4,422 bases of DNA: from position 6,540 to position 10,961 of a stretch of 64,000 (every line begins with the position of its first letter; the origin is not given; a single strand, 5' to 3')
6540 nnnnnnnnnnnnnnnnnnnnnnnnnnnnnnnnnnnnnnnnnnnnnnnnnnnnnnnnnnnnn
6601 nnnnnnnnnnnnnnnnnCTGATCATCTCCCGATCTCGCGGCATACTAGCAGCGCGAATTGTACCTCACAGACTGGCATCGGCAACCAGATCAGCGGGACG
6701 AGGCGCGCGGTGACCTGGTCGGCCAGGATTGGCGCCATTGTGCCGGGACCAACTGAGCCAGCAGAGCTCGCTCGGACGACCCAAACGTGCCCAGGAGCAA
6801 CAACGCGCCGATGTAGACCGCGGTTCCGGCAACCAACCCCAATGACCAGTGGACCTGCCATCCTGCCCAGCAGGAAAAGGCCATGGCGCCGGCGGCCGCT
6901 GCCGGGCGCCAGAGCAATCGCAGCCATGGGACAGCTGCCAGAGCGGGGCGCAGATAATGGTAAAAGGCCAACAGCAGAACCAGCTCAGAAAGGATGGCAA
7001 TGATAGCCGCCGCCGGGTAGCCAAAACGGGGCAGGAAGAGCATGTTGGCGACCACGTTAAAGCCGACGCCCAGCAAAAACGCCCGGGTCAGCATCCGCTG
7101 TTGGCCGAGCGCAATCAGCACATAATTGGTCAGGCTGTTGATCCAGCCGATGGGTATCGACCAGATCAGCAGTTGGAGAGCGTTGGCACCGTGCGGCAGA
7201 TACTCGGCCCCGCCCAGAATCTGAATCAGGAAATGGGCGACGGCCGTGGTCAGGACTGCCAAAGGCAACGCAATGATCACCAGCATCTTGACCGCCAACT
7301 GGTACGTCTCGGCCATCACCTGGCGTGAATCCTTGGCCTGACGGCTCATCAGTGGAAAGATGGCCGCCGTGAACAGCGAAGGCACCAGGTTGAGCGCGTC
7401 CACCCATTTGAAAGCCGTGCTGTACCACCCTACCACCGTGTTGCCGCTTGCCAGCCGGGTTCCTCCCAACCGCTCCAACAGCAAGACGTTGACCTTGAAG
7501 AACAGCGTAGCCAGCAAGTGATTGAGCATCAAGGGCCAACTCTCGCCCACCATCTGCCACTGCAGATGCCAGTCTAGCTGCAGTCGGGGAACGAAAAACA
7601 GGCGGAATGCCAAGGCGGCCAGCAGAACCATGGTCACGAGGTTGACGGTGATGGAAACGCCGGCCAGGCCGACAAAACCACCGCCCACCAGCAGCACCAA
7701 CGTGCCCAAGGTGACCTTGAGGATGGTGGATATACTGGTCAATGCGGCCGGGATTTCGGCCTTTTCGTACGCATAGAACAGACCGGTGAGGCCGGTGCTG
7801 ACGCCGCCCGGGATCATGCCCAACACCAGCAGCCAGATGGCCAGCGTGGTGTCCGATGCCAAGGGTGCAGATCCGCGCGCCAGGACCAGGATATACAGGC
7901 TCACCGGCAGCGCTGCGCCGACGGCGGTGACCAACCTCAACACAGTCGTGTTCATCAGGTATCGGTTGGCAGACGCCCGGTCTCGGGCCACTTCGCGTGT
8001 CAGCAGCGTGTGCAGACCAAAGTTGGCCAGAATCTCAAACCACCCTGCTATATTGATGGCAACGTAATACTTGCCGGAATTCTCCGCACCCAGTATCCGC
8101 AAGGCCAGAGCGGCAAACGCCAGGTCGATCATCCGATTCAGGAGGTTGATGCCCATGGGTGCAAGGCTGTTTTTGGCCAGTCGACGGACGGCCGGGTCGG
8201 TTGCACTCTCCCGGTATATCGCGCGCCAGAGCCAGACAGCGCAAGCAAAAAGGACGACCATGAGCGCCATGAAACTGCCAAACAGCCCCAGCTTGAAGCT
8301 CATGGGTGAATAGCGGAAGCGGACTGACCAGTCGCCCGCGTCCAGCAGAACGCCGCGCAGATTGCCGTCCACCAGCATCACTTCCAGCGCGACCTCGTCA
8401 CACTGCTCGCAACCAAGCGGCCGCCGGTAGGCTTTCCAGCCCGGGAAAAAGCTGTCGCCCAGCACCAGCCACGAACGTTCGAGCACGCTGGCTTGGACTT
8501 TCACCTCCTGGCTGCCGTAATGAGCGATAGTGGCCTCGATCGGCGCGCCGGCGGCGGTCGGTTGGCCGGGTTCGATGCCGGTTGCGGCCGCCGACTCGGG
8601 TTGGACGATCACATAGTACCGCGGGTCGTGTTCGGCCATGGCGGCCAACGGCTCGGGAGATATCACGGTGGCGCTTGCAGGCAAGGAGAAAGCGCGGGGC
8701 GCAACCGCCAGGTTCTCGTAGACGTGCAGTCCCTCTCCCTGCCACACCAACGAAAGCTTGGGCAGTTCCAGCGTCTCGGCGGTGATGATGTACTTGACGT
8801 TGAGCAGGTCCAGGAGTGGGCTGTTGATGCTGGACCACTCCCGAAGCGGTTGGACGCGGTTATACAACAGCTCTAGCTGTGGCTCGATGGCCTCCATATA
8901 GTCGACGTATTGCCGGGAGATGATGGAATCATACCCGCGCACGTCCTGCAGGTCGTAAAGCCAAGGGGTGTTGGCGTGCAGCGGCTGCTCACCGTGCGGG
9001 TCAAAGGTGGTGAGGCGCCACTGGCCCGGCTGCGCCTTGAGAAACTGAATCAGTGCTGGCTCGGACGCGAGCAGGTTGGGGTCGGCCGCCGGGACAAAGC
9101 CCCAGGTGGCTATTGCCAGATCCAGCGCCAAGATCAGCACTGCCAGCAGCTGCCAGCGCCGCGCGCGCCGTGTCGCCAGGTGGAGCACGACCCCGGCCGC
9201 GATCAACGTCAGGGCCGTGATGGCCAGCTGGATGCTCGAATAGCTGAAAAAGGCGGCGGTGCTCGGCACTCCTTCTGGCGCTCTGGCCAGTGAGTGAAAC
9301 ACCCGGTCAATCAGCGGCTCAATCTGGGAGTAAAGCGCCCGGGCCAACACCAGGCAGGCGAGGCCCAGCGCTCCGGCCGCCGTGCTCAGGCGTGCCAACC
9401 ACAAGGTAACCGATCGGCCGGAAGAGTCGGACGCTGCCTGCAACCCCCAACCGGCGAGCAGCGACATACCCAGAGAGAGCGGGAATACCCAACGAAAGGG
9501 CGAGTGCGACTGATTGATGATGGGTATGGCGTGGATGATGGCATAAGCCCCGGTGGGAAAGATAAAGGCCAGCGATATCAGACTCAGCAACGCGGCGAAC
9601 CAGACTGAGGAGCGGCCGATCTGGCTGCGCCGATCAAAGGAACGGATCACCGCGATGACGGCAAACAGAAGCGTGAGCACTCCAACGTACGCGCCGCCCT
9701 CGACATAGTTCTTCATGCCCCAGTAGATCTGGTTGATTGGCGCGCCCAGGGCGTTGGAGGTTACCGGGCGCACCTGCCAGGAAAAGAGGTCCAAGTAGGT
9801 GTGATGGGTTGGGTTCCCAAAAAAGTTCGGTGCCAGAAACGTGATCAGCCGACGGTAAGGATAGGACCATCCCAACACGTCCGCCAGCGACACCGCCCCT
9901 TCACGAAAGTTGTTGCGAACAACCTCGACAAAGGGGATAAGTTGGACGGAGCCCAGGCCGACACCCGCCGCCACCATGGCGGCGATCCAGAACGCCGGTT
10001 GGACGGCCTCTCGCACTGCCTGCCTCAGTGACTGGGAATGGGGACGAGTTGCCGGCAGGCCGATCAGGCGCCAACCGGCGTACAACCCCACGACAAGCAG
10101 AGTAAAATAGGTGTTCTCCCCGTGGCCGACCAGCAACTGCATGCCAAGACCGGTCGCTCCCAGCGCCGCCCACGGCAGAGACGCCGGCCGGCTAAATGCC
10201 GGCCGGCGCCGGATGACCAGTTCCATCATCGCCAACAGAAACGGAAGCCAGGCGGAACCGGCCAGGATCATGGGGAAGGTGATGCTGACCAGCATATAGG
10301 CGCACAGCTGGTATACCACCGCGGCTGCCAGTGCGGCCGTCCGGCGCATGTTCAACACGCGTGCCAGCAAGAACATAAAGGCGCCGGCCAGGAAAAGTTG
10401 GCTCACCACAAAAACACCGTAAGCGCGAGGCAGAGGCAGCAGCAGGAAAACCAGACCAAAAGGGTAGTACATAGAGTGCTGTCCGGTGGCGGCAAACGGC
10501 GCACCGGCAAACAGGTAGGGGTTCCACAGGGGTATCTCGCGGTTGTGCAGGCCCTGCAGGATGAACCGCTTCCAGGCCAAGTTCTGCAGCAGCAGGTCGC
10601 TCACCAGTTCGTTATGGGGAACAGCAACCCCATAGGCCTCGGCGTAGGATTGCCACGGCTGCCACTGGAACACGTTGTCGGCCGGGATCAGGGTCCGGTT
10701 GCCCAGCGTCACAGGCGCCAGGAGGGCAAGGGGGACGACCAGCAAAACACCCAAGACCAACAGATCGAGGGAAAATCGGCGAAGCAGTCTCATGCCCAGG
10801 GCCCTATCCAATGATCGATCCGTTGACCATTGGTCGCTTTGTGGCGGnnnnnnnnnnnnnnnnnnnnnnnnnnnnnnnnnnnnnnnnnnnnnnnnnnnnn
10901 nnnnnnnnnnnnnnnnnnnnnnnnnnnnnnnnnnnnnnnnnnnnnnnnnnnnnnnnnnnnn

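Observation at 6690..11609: Two-gene extracytoplasmic glycosylation module with the flippase fused to the YfhO-type transferase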

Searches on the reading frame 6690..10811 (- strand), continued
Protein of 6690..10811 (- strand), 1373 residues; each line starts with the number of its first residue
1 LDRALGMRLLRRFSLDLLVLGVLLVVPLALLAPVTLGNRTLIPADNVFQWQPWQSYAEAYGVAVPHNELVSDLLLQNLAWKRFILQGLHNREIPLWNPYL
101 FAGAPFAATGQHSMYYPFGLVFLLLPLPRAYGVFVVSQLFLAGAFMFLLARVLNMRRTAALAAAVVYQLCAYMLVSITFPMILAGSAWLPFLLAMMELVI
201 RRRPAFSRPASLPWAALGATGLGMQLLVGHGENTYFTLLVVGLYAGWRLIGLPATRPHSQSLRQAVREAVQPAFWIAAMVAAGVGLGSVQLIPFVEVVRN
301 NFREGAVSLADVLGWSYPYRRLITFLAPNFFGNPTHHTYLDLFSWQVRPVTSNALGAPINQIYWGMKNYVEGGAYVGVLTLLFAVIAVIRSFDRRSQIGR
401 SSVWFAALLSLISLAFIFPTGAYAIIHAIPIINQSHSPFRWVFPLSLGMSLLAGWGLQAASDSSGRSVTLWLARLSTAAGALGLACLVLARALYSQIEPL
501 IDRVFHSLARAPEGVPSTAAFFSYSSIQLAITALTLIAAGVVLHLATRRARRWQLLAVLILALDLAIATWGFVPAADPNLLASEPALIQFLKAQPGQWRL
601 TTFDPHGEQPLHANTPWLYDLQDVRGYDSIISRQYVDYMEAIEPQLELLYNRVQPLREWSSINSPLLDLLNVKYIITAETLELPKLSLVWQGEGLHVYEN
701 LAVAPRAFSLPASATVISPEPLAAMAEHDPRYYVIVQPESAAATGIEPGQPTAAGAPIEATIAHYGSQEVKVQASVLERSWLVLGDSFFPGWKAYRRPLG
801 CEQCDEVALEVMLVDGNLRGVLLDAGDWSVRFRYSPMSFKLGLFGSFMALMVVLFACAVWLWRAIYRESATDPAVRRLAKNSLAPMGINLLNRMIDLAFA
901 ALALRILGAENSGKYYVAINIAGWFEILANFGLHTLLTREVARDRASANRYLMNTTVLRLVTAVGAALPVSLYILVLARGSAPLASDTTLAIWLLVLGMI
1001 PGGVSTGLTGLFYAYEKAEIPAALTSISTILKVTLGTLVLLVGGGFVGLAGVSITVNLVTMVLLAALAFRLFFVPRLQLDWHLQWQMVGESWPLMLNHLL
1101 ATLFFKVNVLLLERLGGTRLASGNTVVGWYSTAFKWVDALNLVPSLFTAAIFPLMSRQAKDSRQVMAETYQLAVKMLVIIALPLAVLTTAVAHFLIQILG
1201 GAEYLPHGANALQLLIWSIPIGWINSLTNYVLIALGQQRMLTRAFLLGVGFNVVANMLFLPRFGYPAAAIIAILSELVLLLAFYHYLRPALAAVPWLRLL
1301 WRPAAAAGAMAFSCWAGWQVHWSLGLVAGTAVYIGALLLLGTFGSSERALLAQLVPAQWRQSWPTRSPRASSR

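Call 41: find_encoding_contigs(protein=P0001, flank=3000, max_places=4)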
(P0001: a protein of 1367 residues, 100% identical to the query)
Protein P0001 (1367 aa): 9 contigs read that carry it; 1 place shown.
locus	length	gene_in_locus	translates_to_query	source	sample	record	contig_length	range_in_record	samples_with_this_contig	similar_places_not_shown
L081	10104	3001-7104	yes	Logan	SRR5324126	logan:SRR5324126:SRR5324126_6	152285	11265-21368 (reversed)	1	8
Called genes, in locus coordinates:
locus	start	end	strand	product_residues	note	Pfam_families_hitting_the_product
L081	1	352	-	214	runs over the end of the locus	PF00072:Response_reg, PF00196:GerE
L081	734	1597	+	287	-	-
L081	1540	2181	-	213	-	-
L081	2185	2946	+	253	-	PF00535:Glycos_transf_2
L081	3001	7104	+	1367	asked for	PF09586:YfhO (faint), PF01943:Polysacc_synt, PF13440:Polysacc_synt_3, PF01554:MatE (weak)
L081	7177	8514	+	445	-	PF01336:tRNA_anti-codon, PF00152:tRNA-synt_2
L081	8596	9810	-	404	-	PF01676:Metalloenzyme, PF10143:PhosphMutase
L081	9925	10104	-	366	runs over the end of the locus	PF00005:ABC_tran, PF17912:OB_MalK, PF08402:TOBE_2 (faint)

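Call 43: predict_structure(alignment_id=A2)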
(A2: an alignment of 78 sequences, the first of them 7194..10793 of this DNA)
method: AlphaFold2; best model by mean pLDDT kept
length: 1200 residues; sequences in the alignment: 78
mean_pLDDT: 90.5   pTM: 0.91
mean pLDDT of the five models: 90.5, 89.6, 88.9, 88.9, 87.1
residues with pLDDT >= 90: 793; 70-90: 366; 50-70: 30; < 50: 11
segments of 3 or more residues with pLDDT < 50: 94-97, 99-104
pLDDT, mean of each block of 10 residues (from residue 1): 88 97 94 91 92 86 70 85 79 48 61 93 94 98 98 98 94 89 98 94 91 97 88 96 90 87 94 97 89 79 85 90 89 95 94 86 76 98 90 92 96 89 75 89 98 92 97 97 96 95 91 96 96 98 95 97 87 93 96 94 88 86 83 93 85 95 96 96 97 97 97 95 96 91 89 94 92 96 90 88 94 96 92 91 96 89 78 84 89 88 91 93 93 94 96 95 94 90 96 94 94 92 95 94 96 96 93 95 94 87 88 82 81 77 87 89 89 86 82 68
secondary structure, 60 per line:
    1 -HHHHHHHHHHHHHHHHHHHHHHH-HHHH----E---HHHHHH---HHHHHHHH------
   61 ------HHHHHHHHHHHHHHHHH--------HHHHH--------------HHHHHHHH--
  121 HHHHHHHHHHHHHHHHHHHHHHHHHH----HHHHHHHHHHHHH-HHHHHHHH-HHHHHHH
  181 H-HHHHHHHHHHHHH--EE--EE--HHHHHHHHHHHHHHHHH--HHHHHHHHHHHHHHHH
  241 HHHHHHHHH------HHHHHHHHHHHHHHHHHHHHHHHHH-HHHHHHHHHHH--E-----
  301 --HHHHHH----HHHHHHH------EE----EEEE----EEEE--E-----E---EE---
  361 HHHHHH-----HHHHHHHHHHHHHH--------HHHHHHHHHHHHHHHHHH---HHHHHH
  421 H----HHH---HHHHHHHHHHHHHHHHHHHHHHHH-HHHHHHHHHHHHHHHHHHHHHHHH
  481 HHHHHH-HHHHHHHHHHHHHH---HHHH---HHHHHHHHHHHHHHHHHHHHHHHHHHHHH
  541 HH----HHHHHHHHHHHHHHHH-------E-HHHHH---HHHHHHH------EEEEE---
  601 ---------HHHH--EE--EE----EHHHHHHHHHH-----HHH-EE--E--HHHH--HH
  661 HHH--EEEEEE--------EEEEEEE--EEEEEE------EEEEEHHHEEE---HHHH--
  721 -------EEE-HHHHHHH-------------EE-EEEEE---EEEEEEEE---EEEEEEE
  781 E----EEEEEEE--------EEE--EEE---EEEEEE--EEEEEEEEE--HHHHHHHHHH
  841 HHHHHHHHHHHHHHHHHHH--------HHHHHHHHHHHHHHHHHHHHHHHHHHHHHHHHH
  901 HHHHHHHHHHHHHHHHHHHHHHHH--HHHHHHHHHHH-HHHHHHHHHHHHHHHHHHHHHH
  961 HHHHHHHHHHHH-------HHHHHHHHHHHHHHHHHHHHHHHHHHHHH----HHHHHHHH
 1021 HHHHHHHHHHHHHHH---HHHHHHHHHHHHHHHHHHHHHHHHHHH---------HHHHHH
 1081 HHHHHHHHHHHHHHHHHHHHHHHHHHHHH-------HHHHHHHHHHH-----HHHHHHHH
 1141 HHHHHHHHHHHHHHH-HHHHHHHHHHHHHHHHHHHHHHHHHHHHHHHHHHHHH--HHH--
elements in order (helices of 4 or more, strands of 3 or more residues): H2-24 H26-29 H38-43 H47-54 H67-83 H92-96 H111-118 H121-146 H151-163 H165-172 H174-181 H183-195 H206-222 H225-249 H256-280 H282-292 H303-308 H313-319 E332-335 E340-343 H361-366 H372-385 H394-411 H415-421 H432-455 H457-486 H488-501 H505-508 H512-542 H547-562 H572-576 H580-586 E593-597 H610-613 H627-636 H653-656 H659-663 E666-671 E680-686 E689-694 E701-705 E709-711 H715-718 E728-730 H732-738 E755-759 E763-770 E774-781 E786-792 E801-803 E806-808 E812-817 E820-828 H831-859 H868-924 H927-937 H939-972 H980-1008 H1013-1035 H1039-1065 H1075-1109 H1117-1127 H1133-1155 H1157-1193

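Call 45: fold_search(model_id=the predicted structure, library=pdb)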
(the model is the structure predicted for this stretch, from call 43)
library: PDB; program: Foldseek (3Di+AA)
matches with E <= 10: 417; with E <= 0.001: 4
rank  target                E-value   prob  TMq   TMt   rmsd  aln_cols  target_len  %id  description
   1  6w98_A                4.7e-06  1.00  0.30  0.28  21.5       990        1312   12  Single-Particle Cryo-EM Structure of Arabinofuranosyltransferase AftD from Mycobacteria (released 2020-05-13)
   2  6wby                  3.0e-05  1.00  0.26  0.26  22.9      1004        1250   11  Single-Particle Cryo-EM Structure of Arabinofuranosyltransferase AftD from Mycobacteria, Mutant R1389S Class 2 (released 2020-05-13)
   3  5ezm                  6.6e-05  1.00  0.27  0.50   8.7       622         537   14  Crystal Structure of ArnT from Cupriavidus metallidurans in the apo state (released 2016-02-17)
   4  6wbx                  5.6e-04  1.00  0.28  0.27  22.6      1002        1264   12  Single-Particle Cryo-EM Structure of Arabinofuranosyltransferase AftD from Mycobacteria, Mutant R1389S Class 1 (released 2020-05-13)
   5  3vvs_A                1.1e-03  1.00  0.23  0.54   5.7       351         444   16  Crystal structure of MATE in complex with MaD3S (released 2013-04-03)
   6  8if8_C                1.4e-03  1.00  0.27  0.47  14.4       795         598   11  Arabinosyltransferase AftA (released 2023-05-31)
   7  6hfb_C                2.3e-03  1.00  0.22  0.53   5.5       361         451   17  Outward-facing conformation of a multidrug resistance MATE family transporter of the MOP superfamily. (released 2019-06-12)
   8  9g95_A                2.6e-03  1.00  0.19  0.48  11.7       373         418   15  Lipid III flippase WzxE with NB10 nanobody in outward-facing conformation at 2.7552 A (released 2025-01-22)
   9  6fv8_A                3.5e-03  1.00  0.21  0.52   7.0       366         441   14  Dimer structure of the MATE family multidrug resistance transporter Aq_128 from Aquifex aeolicus in the outward-facing (released 2019-03-20)
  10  3vvr_A                4.0e-03  1.00  0.21  0.52   7.2       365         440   16  Crystal structure of MATE in complex with MaD5 (released 2013-04-03)
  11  6z70_A                4.5e-03  1.00  0.21  0.51   6.9       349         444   15  Structure of the MATE family multidrug resistance transporter Aq_128 from Aquifex aeolicus in the outward-facing state (released 2021-12-01)
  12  9g9n_A                5.9e-03  1.00  0.17  0.44  17.9       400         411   16  Lipid III flippase WzxE with NB10 and NB7 nanobodies in inward-facing conformation - crystal 1 (released 2025-01-22)
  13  6gwh                  6.1e-03  1.00  0.22  0.52   7.0       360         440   18  Outward-facing conformation of a multidrug resistance MATE family transporter of the MOP superfamily. (released 2019-06-05)
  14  4mlb_C                6.1e-03  1.00  0.22  0.50   6.1       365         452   16  Reverse polarity of binding pocket suggests different function of a MOP superfamily transporter from Pyrococcus furios (released 2013-09-25)
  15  9g9o_A                6.6e-03  1.00  0.22  0.55   6.3       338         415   17  Lipid III flippase WzxE with NB10 and NB7 nanobodies in outward-facing conformation - crystal 2 (released 2025-01-22)
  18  9g9p_A                7.1e-03  1.00  0.20  0.52   9.2       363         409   17  Lipid III flippase WzxE with NB10 and NB7 nanobodies in inward-facing conformation - crystal 2 (released 2025-01-22)
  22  9g9m_A                9.9e-03  1.00  0.21  0.54   6.2       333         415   16  Lipid III flippase WzxE with NB10 and NB7 nanobodies in outward-facing conformation - crystal 1 (released 2025-01-22)
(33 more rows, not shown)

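Call 71: list_cluster_members(proteins=[P0001, P0269])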
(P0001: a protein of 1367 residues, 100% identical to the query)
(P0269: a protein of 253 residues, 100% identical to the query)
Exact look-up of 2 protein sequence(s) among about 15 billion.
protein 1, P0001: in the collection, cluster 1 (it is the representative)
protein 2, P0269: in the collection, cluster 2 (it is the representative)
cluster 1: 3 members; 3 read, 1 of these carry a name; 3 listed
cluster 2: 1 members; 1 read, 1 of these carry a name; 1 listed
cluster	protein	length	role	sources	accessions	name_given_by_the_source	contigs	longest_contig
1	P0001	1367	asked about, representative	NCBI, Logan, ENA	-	-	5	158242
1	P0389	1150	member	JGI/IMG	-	O-antigen/teichoic acid export membrane protein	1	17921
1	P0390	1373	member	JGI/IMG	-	-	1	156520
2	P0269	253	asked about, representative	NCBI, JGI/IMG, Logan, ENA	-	dolichol-phosphate mannosyltransferase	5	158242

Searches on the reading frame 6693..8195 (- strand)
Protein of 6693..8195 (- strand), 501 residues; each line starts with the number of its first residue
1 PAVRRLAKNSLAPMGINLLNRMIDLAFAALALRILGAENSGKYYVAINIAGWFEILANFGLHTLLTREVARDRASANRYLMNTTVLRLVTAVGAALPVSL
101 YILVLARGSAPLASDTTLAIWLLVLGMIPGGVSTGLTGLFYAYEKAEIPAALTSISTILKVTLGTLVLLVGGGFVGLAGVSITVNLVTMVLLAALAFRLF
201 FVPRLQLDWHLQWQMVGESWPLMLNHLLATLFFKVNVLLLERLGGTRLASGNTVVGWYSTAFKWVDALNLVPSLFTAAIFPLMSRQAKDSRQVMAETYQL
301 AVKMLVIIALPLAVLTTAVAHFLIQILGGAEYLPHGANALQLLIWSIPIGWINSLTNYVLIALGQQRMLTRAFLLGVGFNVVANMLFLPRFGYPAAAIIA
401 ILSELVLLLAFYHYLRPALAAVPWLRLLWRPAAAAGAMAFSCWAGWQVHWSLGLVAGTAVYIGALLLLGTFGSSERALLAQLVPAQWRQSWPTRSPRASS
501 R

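Call 46: search_solved_structures(query=window:6693-8195:-, max_evalue=1)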
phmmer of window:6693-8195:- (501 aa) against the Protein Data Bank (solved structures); distinct sequences matched with E-value up to 1: 0.

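Call 47: search_protein_families(library=pfam, proteins=[window:6693-8195:-], max_evalue=1)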
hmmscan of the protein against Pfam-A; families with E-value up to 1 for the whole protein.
window:6693-8195:- (501 aa): 4 families
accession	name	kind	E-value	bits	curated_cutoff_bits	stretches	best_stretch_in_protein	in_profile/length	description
PF01943.22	Polysacc_synt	-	1.6e-24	87.3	28.2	1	6-285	1-272/274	Polysaccharide biosynthesis protein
PF13440.11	Polysacc_synt_3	-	2.4e-13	50.4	23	1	33-334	4-290/293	Polysaccharide biosynthesis protein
PF03023.19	MurJ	-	1.3e-07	31.1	27.4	2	188-448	164-432/451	Lipid II flippase MurJ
PF01554.23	MatE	-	2.6e-07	30.9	24.9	1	221-385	1-160/161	MatE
